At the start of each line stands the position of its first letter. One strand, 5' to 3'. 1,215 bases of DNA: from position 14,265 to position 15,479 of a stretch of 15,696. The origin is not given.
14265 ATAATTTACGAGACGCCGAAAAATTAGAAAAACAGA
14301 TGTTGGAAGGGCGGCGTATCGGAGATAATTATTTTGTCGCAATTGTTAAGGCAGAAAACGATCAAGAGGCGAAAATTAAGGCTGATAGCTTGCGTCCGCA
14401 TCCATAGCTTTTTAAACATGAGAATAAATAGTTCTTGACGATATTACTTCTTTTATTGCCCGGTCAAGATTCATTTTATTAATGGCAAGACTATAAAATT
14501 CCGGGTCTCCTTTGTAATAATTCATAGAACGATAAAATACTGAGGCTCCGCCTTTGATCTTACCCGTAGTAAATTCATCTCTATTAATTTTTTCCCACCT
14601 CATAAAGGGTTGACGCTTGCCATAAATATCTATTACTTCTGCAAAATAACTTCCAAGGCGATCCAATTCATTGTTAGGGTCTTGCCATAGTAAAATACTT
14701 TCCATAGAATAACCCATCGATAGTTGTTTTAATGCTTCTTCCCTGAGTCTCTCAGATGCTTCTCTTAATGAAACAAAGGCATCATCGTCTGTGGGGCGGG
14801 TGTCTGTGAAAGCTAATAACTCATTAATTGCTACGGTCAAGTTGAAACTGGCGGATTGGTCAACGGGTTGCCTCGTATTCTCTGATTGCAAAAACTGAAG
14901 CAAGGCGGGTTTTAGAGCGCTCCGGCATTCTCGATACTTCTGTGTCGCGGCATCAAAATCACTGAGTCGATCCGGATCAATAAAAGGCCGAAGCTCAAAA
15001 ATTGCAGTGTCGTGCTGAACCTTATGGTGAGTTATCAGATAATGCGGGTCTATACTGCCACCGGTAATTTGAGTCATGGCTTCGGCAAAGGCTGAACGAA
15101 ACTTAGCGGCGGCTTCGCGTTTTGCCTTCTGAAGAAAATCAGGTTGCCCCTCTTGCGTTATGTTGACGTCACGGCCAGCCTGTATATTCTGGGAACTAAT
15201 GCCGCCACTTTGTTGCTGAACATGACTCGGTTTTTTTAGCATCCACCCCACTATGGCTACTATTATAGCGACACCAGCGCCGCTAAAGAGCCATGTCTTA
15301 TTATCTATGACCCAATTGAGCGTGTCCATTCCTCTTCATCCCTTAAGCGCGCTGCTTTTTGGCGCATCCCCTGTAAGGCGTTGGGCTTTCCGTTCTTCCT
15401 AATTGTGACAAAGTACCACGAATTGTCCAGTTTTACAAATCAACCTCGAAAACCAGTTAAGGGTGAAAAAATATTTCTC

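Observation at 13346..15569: AT-rich three-gene orphan cargo island between the head module and the att site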

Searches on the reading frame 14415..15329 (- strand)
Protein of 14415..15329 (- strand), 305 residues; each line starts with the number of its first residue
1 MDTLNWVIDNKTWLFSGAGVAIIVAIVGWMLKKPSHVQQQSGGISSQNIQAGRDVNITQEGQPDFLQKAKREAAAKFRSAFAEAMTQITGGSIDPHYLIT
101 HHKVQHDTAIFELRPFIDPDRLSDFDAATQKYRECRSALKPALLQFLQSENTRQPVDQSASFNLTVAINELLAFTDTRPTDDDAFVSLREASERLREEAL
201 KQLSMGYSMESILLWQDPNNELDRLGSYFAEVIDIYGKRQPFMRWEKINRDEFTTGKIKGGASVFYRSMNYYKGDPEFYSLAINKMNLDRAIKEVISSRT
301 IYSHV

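Call 9: search_protein_families(library=pfam, proteins=[window:14415-15329:-], max_evalue=0.1)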
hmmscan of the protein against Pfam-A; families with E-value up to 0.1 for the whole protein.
window:14415-15329:- (305 aa): 0 families

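Call 10: search_protein_families(library=phrogs, proteins=[window:14415-15329:-], max_evalue=0.01)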
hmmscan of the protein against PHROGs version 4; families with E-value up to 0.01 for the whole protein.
window:14415-15329:- (305 aa): 0 families

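Call 15: search_protein_families(library=padloc, proteins=[window:14415-15329:-], max_evalue=1)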
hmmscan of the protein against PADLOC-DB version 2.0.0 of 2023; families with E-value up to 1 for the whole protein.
window:14415-15329:- (305 aa): 1 family
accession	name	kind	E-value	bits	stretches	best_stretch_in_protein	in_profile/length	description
PDLC04646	PDC-M43A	-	3.3e-05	21.8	1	5-72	2-66/203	-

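Call 16: search_protein_families(library=ncbifam, proteins=[window:14415-15329:-], max_evalue=1)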
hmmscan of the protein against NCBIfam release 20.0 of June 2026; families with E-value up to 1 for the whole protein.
window:14415-15329:- (305 aa): 1 family
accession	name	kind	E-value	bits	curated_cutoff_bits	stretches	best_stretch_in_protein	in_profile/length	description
NF041681.1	HGxxPAAW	subfamily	0.011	15.7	33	1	7-33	27-53/55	HGxxPAAW family protein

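Call 17: find_homologous_proteins(query=window:14415-15329:-, max_evalue=0.001)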
Query window:14415-15329:- (305 aa): 8 proteins with E <= 0.001 among 1939 candidates.
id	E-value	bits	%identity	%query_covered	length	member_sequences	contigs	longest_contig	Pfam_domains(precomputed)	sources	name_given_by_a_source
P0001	7.2e-201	684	100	100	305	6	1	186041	-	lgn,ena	-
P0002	6.6e-85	303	80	58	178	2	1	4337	-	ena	-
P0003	8.3e-66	240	66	58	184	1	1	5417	-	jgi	jgi:hypothetical protein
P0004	4.3e-64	235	63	57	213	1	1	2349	-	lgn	-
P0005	1.7e-63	233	67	58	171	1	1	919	-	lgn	-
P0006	6.0e-60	221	65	57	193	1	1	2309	-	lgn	-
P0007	8.7e-54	201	70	48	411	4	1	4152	PF13676.12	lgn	-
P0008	6.0e-18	83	72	19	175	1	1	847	-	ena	-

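Call 19: find_encoding_contigs(protein=P0001, flank=10000, max_places=6)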
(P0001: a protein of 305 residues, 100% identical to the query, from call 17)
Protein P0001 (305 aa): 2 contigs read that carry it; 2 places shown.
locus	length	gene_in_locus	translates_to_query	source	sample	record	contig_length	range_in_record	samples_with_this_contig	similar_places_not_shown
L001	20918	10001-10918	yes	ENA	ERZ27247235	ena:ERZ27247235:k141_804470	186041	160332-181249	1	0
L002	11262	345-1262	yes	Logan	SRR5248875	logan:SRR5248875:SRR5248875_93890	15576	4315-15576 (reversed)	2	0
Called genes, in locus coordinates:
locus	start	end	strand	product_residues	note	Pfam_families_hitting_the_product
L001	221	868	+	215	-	PF00117:GATase, PF07685:GATase_3 (weak)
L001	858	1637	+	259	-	PF00977:His_biosynth, PF01207:Dus (faint), PF02581:TMP-TENI (faint), PF03060:NMO (weak)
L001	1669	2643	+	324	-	PF00140:Sigma70_r1_2, PF04542:Sigma70_r2, PF04545:Sigma70_r4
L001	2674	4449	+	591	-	-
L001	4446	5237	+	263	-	-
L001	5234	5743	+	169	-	PF01927:Mut7-C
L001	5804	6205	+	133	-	-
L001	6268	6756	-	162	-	PF00994:MoCF_biosynth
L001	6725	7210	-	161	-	PF03473:MOSC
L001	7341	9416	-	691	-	PF00009:GTP_EFTU, PF22042:EF-G_D2, PF03144:GTP_EFTU_D2 (weak), PF14492:EFG_III, PF03764:EFG_IV, PF00679:EFG_C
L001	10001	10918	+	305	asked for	-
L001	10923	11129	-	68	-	-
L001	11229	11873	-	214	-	-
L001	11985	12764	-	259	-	-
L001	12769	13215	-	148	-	-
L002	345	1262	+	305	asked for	-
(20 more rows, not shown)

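Call 29: search_protein_representatives(protein=window:14415-15329:-)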
Query: 305 residues. Proteins with E-value up to 0.001 (for the whole library): 343; up to 1e-10: 35; up to 1e-30: 2. The best 150 are listed.
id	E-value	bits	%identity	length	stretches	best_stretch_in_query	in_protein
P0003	2.6e-66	240.4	68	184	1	1-177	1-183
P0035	1.2e-37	146.3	58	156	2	68-176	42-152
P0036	8.7e-26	107.4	46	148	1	184-302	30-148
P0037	2.9e-25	105.7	54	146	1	66-176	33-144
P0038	3.2e-22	95.7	52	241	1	67-177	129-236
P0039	2.0e-19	86.5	45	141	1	67-175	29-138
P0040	3.4e-19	85.8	71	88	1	1-66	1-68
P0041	6.4e-19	84.9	42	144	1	66-176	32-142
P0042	1.3e-18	83.9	48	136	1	68-176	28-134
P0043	3.3e-18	82.6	49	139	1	67-175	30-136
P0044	5.8e-17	78.5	43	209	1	180-303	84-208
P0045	7.1e-17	78.2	45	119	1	187-303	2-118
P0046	9.6e-17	77.8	44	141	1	67-176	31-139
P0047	3.9e-16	75.8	35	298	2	182-295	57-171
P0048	7.5e-16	74.8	43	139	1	67-176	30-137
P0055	3.3e-14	69.4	35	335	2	182-297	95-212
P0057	4.8e-14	68.9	45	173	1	69-174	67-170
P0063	3.3e-12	62.9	34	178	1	68-202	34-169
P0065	1.5e-11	60.7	42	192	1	55-177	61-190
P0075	9.1e-10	54.8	31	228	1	57-176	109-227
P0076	9.6e-10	54.8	39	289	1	181-296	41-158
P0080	5.2e-09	52.4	35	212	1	61-175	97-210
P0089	1.4e-08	51.0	31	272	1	145-295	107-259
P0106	1.3e-07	47.8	32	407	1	67-175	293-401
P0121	3.6e-07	46.3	45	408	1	2-59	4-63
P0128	5.8e-07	45.6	38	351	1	175-300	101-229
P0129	6.0e-07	45.6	51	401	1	5-61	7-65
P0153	2.2e-06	43.8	40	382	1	4-68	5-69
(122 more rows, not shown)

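Call 30: search_protein_families(library=pfam, proteins=[P0047, P0055, P0128, P0076, P0089, P0106, P0038, P0121, P0129, P0153], max_evalue=0.01)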
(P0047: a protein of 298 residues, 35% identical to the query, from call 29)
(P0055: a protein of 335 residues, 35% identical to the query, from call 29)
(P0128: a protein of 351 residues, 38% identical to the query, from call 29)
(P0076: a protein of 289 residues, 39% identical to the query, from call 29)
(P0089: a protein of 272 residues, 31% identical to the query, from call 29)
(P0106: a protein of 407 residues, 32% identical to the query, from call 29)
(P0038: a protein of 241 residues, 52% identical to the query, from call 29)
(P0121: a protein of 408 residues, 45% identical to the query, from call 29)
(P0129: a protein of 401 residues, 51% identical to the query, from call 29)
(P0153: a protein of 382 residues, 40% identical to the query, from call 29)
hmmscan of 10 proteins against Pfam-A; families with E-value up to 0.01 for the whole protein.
P0047 (298 aa): 1 family
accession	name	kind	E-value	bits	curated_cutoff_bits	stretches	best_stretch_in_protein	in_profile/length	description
PF20860.2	Dicers_N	-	0.0083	16.6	27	0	55-84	2-31/89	Dicers, N-terminal domain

P0055 (335 aa): 0 families

P0128 (351 aa): 0 families

P0076 (289 aa): 0 families

P0089 (272 aa): 0 families

P0106 (407 aa): 2 families
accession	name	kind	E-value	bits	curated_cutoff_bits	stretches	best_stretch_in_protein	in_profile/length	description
PF13676.11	TIR_2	-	3.2e-19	70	28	1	141-255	1-109/122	TIR domain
PF01582.25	TIR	-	1.8e-10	41.3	21.3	1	139-240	2-104/179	TIR domain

P0038 (241 aa): 0 families

P0121 (408 aa): 0 families

P0129 (401 aa): 1 family
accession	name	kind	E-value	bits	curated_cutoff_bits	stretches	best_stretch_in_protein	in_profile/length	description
PF01145.31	Band_7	-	5.5e-05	23.7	23.6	1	306-396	51-142/176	SPFH domain / Band 7 family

P0153 (382 aa): 0 families

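Call 44: find_encoding_contigs(protein=P0003, flank=6000, max_places=2)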
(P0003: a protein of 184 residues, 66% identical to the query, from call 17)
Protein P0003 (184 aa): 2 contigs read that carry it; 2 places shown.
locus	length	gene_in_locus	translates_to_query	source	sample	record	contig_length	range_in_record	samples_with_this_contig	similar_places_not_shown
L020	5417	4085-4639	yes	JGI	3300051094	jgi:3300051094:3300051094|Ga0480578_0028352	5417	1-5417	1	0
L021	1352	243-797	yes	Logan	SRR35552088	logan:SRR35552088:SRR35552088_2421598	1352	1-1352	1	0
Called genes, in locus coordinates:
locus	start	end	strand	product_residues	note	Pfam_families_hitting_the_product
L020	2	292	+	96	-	?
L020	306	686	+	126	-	-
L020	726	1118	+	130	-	-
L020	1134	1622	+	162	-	PF01464:SLT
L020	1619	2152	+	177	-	PF01510:Amidase_2 (weak)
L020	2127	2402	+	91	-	-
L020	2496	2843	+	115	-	-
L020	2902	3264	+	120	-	-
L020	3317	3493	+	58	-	-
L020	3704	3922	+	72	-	-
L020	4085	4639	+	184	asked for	-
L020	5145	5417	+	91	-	?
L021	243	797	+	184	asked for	-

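Call 45: find_encoding_contigs(protein=P0002, flank=6000, max_places=2)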
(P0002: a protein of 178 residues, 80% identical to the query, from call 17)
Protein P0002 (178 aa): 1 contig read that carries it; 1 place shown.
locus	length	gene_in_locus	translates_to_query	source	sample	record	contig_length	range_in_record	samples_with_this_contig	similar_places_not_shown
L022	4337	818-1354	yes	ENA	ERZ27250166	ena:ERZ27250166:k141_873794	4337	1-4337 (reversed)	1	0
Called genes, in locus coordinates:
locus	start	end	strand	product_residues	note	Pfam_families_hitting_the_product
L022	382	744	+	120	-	-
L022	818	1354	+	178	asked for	-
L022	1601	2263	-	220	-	PF14103:DUF4276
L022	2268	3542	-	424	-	PF02463:SMC_N (faint), PF13175:AAA_15 (weak), PF13476:AAA_23 (weak), PF13304:AAA_21, PF13175:AAA_15 (weak)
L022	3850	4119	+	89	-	-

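Call 46: find_encoding_contigs(protein=P0007, flank=6000, max_places=2)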
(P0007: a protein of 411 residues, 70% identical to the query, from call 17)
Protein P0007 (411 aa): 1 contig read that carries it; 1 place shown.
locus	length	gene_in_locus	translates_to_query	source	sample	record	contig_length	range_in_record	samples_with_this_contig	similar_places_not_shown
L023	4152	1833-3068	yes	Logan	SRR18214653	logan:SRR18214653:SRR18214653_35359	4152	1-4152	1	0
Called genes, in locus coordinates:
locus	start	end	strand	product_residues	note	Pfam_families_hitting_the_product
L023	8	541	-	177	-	-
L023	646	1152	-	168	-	-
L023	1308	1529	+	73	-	-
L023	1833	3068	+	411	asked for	PF13676:TIR_2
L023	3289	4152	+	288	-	?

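Call 64: predict_structure(alignment_id=A4)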
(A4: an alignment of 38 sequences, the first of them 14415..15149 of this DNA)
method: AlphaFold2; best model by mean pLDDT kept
length: 245 residues; sequences in the alignment: 38
mean_pLDDT: 91.7   pTM: 0.69
mean pLDDT of the five models: 91.7, 91.6, 91.4, 91.1, 91.1
residues with pLDDT >= 90: 192; 70-90: 40; 50-70: 12; < 50: 1
segments of 3 or more residues with pLDDT < 50: none
pLDDT, mean of each block of 10 residues (from residue 1): 80 95 95 96 98 94 97 97 96 96 97 80 90 95 78 86 96 95 88 93 87 88 97 95 71
secondary structure, 60 per line:
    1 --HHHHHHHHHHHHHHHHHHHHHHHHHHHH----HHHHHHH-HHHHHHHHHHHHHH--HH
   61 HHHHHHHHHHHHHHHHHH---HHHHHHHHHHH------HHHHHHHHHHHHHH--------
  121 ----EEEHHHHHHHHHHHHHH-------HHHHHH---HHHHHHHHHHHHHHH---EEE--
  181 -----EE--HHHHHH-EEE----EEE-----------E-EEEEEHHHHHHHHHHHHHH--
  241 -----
elements in order: H3-30 H35-41 H43-56 H59-78 H82-92 H99-112 E125-127 H128-141 H149-154 H158-172 E176-178 H190-195 E197-199 E204-206 E220-224 H225-238

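Call 67: fold_search(model_id=the predicted structure, library=pdb)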
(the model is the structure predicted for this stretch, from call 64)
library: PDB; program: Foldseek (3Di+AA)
matches with E <= 10: 154; with E <= 0.001: 0
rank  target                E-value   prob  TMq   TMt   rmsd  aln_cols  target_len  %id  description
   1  6pw8_A                8.6e-01  0.80  0.28  0.48   5.9       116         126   12  Hydrocarbon-Stapled Paxillin Peptide Bound to the Focal Adhesion Targeting (FAT) Domain of the Focal Adhesion Kinase ( (released 2020-07-22)
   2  1nze                  9.1e-01  0.80  0.24  0.49   7.4       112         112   11  Crystal structure of PsbQ polypeptide of photosystem II from higher plants (released 2003-08-26)
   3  9grx_6                1.1e+00  0.92  0.30  0.56   5.5       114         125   10  NDH-PSI-LHCI supercomplex from S. oleracea (released 2025-02-12)
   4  3gm1_B                1.1e+00  0.38  0.23  0.33   7.3       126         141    7  Crystal Structure of the Focal Adhesion Targeting (FAT) Domain of Pyk2 in Complex with Paxillin LD4 Motif-Derived Pept (released 2009-05-05)
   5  5h6r_A                1.1e+00  0.03  0.11  0.05  31.7       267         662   11  Crystal structure of LSD1-CoREST in complex with peptide 13 (released 2017-04-12)
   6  7wrm_A                1.2e+00  0.30  0.28  0.40   7.0       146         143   15  The malate-bound dimer of chemoreceptor MCP2201 ligand binding domain (released 2023-01-04)
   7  7vlk_C                1.2e+00  0.20  0.23  0.17  15.4       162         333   14  eIF2B-SFSV NSs C2-imposed (released 2021-12-01)
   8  7wff_g                1.3e+00  0.60  0.25  0.47   6.5       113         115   11  Subcomplexes B,M and L in the Cylic electron transfer supercomplex NDH-PSI from Arabidopsis (released 2022-03-16)
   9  6s33_B                1.3e+00  0.44  0.24  0.39   7.7       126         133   10  Ligand binding domain of the P. putida receptor PcaY_PP in complex with Protocatechuate (released 2020-10-21)
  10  5xua_H                1.4e+00  0.38  0.26  0.40   6.8       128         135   16  The ligand-free dimer of chemoreceptor MCP2201 ligand binding domain (released 2018-06-27)
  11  1vyk                  1.5e+00  0.69  0.24  0.44   7.5       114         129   10  CRYSTAL STRUCTURE OF PSBQ PROTEIN OF PHOTOSYSTEM II FROM HIGHER PLANTS (released 2005-05-26)
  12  4xek_A                1.5e+00  0.38  0.25  0.38   6.6       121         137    9  Pyk2-FAT domain in complex with leupaxin LD4 motif (released 2015-12-30)
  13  9kup_A                1.5e+00  0.35  0.25  0.39   6.8       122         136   15  Crystal structure of MCP2201LBD (released 2025-10-22)
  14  5xua_A                1.5e+00  0.28  0.26  0.38   8.7       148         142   16  The ligand-free dimer of chemoreceptor MCP2201 ligand binding domain (released 2018-06-27)
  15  2mwq_MODEL_1_A        1.5e+00  0.89  0.32  0.49   4.7       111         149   12  Solution structure of PsbQ from spinacia oleracea (released 2015-07-29)
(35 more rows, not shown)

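Call 72: search_protein_families(library=padloc, alignment_id=A3, max_evalue=0.001)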
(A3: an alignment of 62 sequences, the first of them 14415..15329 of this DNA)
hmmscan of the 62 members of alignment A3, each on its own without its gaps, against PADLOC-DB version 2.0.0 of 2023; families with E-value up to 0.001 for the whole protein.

A. member 1, window:14415-15329:- (305 aa): 1 family
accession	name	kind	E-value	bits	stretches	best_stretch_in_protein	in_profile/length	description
PDLC04646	PDC-M43A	-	3.3e-05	21.8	1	5-72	2-66/203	-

B. families by the number of members that match (of 62 scanned): 26 families (the first 25 are shown)
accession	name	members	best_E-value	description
PDLC04646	PDC-M43A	3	2.9e-06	-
PDLC04772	PDC-M68A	2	2e-24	-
PDLC00739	Effector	2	1.4e-17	Endonuclease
PDLC01997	SAVED1--SAVED_HNH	2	2.8e-15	-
PDLC00742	Effector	2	1.2e-13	Endonuclease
PDLC00746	Effector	2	1.6e-12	Endonuclease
PDLC01998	SAVED1--SAVED_HNH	2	5.9e-12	-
PDLC00740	Effector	2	1.6e-10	Endonuclease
PDLC00406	SduA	2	4.4e-10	DUF4263 domain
PDLC00751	Effector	2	3.7e-09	Endonuclease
PDLC00749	Effector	2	1.5e-08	Endonuclease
PDLC01999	SAVED1--SAVED_HNH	2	1.5e-06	-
PDLC05062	PDC-S66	1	1.8e-57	-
PDLC03016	TIR-TM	1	9.4e-42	-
PDLC00417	ThsB1|ThsB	1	1.8e-35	TIR-like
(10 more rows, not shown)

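Call 73: search_protein_families(library=pfam, alignment_id=A3, max_evalue=0.001)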
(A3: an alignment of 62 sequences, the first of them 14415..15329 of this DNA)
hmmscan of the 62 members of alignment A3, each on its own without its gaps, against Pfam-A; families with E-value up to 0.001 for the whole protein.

A. member 1, window:14415-15329:- (305 aa): 0 families

B. families by the number of members that match (of 62 scanned): 4 families
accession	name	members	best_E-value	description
PF13676.11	TIR_2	2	3.2e-19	TIR domain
PF01582.25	TIR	2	1.8e-10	TIR domain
PF19706.4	DUF6203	1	0.00013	Family of unknown function (DUF6203)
PF05405.19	Mt_ATP-synt_B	1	0.00017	Mitochondrial ATP synthase B chain precursor (ATP-synt_B)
